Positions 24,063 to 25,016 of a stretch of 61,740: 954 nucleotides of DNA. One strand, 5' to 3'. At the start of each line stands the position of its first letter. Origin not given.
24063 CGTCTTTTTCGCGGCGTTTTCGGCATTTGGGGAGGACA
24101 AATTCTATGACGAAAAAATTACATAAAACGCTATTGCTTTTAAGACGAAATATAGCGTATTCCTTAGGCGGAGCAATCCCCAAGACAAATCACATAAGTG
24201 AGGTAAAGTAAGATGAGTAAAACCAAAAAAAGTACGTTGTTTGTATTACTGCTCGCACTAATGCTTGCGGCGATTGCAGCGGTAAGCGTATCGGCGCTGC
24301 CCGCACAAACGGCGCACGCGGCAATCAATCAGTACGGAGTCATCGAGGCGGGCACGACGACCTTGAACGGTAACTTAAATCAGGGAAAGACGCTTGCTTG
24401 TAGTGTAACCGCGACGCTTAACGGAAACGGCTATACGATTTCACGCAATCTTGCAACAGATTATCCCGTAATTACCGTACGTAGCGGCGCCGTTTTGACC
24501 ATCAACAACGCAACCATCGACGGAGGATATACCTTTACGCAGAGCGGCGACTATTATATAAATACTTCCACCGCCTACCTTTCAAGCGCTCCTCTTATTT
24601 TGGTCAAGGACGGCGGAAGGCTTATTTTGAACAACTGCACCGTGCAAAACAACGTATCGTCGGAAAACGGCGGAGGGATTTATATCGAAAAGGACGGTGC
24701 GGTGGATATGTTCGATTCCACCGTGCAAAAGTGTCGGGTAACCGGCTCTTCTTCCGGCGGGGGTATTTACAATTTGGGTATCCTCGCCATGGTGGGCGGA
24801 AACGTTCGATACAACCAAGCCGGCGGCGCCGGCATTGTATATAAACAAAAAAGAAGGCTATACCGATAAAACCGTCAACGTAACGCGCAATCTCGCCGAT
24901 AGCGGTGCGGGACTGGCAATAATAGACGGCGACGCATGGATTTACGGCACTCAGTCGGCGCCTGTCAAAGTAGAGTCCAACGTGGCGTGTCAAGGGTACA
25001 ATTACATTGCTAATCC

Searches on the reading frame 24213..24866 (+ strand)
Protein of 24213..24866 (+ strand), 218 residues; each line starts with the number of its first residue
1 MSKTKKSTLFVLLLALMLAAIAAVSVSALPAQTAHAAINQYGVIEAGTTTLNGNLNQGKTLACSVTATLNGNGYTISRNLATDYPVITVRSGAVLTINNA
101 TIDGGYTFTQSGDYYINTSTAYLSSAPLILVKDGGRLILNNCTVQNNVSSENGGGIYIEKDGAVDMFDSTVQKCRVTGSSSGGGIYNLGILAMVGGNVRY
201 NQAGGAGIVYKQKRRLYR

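Call 9: search_protein_families(library=pfam, proteins=[window:24213-24866:+], max_evalue=0.01)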
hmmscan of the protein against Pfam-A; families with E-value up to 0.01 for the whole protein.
window:24213-24866:+ (218 aa): 1 family
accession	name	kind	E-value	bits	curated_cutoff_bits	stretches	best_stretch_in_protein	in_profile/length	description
PF23960.2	DUF7289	-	0.0037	17.3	27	1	10-59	9-58/238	Family of unknown function (DUF7289)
